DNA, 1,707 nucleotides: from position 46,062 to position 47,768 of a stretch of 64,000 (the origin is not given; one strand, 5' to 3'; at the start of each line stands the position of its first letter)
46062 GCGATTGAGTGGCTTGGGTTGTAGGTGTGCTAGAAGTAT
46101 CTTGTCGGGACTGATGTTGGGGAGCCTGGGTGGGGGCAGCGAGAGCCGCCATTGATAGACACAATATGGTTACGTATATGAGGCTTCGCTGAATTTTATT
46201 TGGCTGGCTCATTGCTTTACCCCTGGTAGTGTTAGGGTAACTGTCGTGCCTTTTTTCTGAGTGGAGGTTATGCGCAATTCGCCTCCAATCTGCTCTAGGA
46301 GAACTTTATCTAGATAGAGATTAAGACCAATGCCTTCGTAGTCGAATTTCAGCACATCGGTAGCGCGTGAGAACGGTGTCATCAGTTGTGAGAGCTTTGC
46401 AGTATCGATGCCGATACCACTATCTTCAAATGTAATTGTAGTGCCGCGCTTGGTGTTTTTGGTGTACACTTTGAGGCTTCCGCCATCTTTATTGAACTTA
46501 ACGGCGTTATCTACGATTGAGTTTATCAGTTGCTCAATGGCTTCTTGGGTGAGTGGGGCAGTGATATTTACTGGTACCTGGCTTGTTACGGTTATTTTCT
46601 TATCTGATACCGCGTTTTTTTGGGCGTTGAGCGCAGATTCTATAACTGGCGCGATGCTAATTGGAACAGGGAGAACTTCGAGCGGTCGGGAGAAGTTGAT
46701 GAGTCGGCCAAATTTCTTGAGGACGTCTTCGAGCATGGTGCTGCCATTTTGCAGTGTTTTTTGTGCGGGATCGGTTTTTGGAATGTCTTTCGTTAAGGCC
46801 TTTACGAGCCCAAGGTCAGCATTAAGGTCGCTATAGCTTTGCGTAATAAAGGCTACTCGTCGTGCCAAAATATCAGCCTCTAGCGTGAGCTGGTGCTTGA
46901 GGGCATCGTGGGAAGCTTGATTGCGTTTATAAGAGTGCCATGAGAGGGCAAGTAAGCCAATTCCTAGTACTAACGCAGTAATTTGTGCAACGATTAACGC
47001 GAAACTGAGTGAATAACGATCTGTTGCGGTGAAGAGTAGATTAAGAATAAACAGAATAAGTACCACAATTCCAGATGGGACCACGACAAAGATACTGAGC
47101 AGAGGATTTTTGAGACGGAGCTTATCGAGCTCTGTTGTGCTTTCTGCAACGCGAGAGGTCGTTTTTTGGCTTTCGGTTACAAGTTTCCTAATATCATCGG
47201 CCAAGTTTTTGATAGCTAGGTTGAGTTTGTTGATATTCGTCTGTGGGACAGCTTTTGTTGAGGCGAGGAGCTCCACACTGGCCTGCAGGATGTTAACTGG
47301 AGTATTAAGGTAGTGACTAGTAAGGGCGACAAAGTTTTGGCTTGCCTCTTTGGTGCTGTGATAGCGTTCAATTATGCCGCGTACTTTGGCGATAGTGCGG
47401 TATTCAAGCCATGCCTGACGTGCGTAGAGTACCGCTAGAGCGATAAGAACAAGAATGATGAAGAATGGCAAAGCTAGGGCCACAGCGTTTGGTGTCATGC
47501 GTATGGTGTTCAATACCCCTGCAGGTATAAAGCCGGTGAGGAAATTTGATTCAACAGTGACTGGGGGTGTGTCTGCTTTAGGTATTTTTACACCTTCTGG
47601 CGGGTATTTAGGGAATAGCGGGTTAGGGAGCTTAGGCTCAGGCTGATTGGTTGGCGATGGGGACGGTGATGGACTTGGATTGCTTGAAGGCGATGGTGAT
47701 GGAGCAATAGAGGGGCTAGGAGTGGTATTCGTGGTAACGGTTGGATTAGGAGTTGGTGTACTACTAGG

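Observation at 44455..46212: Secreted S8 subtilase translationally coupled to the giant kinase (stop/start ATGA overlap on the minus strand)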

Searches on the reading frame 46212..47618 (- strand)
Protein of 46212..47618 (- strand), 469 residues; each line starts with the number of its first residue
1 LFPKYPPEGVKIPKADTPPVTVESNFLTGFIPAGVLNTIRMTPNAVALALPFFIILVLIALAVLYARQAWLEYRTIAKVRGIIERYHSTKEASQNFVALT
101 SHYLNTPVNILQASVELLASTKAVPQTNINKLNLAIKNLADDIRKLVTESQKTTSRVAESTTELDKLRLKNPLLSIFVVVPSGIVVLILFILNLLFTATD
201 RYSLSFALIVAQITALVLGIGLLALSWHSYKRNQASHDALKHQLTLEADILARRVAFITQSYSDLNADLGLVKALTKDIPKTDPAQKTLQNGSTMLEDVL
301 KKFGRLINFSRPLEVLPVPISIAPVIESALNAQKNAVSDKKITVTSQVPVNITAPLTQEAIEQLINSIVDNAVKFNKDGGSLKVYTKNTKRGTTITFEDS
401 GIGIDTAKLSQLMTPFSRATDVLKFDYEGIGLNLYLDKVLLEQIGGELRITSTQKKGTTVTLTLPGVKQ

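Call 23: find_homologous_proteins(query=window:46212-47618:-)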
Query seq(469 aa) (469 aa): 669 proteins with E <= 0.001 among 8000 candidates; the best 120 are listed.
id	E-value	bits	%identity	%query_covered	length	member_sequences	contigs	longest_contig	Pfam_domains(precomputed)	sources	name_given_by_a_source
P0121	1.2e-53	201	31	86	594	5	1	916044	PF25059.2,PF02518.32,PF00041.28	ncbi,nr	ncbi:fibronectin type III domain-containing protein [bacterium]|nr:MAG: fibronectin type III domain-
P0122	2.0e-38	151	31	69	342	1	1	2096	PF02518.32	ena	-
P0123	1.1e-15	76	38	21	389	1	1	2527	PF03707.22,PF02518.32,PF00512.32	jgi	jgi:signal transduction histidine kinase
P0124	6.0e-15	73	37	31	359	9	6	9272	PF02518.32,PF00512.32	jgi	jgi:signal transduction histidine kinase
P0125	1.0e-14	72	42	24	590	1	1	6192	PF02743.25,PF22588.2,PF02518.32,PF00512.32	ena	-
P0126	3.2e-14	71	30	32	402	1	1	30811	PF13581.13,PF02518.32,PF00512.32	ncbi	ncbi:MAG TPA: ATP-binding protein [Rhizomicrobium sp.]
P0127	4.4e-14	70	32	31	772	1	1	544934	PF08447.19,PF12860.14,PF02518.32,PF00512.32,PF00989.32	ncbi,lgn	ncbi:sensor histidine kinase [Bartonella sp. LJL80]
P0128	5.8e-14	70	34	31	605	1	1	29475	PF08447.19,PF13426.14,PF08448.17,PF02518.32,PF00512.32,PF00989.32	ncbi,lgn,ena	-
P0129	6.5e-14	70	30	39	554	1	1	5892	PF08447.19,PF13426.14,PF17765.8,PF08448.17,PF02518.32,PF00512.32,PF00989.32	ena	-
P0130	9.2e-14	69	26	52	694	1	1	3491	PF00672.31,PF13185.13,PF01590.33,PF02518.32,PF13492.13,PF00512.32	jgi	-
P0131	1.2e-13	69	32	33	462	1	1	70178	PF02518.32,PF00512.32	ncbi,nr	ncbi:MAG TPA: HAMP domain-containing sensor histidine kinase [Alphaproteobacteria bacterium]|nr:HAMP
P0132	1.5e-13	69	37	23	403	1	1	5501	PF13581.13,PF02518.32,PF00512.32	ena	-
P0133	2.0e-13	68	31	32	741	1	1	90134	PF08447.19,PF13426.14,PF13188.14,PF13185.13,PF01590.33,PF08448.17,PF02518.32,PF00512.32,PF00989.32,PF00072.31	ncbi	-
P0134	2.0e-13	68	29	44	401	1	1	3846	PF08447.19,PF13426.14,PF08448.17,PF02518.32,PF00512.32,PF00989.32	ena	-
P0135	2.0e-13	68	30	43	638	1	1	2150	PF13426.14,PF13188.14,PF12860.14,PF08448.17,PF02518.32,PF00512.32,PF00989.32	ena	-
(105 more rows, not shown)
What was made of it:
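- The specific kinase C-terminal module is rare in the protein database (call 23).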

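Call 26: find_encoding_contigs(protein=P0121, flank=10000, max_places=2)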
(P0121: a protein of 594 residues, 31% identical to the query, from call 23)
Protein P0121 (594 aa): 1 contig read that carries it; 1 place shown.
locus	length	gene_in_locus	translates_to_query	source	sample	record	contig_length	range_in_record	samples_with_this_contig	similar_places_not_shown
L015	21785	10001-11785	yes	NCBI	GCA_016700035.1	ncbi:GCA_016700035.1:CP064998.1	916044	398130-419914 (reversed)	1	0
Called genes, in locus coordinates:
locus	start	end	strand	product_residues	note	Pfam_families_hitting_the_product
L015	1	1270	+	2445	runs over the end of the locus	PF03382:DUF285, PF01436:NHL (weak), PF01436:NHL, PF08450:SGL (weak), PF01436:NHL, PF03382:DUF285, PF00041:fn3, PF25059:FN3_DSCAM-DSCAML_C, +4 more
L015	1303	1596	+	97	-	PF02518:HATPase_c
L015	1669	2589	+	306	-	PF00685:Sulfotransfer_1, PF13469:Sulfotransfer_3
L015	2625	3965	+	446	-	PF00781:DAGK_cat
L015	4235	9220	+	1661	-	PF03382:DUF285, PF01436:NHL (weak), PF08450:SGL (weak), PF01436:NHL (weak), PF17170:DUF5128 (weak), PF01436:NHL, PF01436:NHL, PF03382:DUF285, +4 more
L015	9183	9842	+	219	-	-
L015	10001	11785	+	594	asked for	PF00041:fn3, PF25059:FN3_DSCAM-DSCAML_C, PF02518:HATPase_c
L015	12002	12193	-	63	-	-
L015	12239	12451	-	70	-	-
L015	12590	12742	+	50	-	-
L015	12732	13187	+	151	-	PF13091:PLDc_2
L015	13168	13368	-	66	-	PF24250:HVO_2718 (weak), PF12844:HTH_19, PF13560:HTH_31, PF13413:HTH_25 (weak), PF01381:HTH_3, PF13443:HTH_26 (weak)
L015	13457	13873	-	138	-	-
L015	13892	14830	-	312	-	PF01636:APH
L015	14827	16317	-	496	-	PF02367:TsaE (faint), PF02463:SMC_N (faint), PF13555:AAA_29 (faint), PF24883:NPHP3_N (faint), PF00005:ABC_tran, PF12848:ABC_tran_Xtn (weak), PF00005:ABC_tran, PF13304:AAA_21 (weak), +6 more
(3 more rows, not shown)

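Call 42: find_related_loci(query=A6, collection=metagenome_contigs, flank=6000)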
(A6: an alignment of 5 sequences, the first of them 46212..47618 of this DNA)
Query A6 (469 aa) in metagenome_contigs; peptide patterns used: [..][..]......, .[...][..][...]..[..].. (x = any residue, [..] = any of these).
600 stretches matched a pattern (row limit reached: there are more); 357 encode a relative of the query (tblastn E <= 1e-3); the best 80 are kept; 80 distinct loci.
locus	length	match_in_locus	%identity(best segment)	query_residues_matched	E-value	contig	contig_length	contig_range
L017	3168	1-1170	54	79-468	1e-139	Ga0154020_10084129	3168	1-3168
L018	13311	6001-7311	44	32-468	2e-119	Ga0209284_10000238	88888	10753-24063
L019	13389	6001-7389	33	6-468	4e-71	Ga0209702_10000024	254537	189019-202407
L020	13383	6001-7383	31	6-469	7e-68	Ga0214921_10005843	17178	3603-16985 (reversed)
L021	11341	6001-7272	34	39-465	9e-63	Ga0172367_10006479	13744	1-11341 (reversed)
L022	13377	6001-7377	32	21-465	6e-63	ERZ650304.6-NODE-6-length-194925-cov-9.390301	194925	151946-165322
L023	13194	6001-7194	33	65-465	2e-59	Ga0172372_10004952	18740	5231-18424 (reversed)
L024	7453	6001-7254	30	46-464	3e-51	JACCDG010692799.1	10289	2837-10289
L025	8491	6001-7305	26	27-463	5e-43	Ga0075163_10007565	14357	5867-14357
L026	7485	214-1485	28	39-464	1e-41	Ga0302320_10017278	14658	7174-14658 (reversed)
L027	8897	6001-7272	28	39-464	2e-41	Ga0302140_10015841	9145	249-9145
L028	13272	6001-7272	33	39-465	8e-65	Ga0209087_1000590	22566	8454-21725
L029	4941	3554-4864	25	24-465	7e-34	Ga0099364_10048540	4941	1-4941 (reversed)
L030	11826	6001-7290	29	34-464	8e-50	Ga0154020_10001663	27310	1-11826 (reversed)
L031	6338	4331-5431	26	91-460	7e-32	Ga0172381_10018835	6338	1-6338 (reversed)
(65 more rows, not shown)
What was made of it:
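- Tried and rejected: The metagenome scan (call 42) was needed instead.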
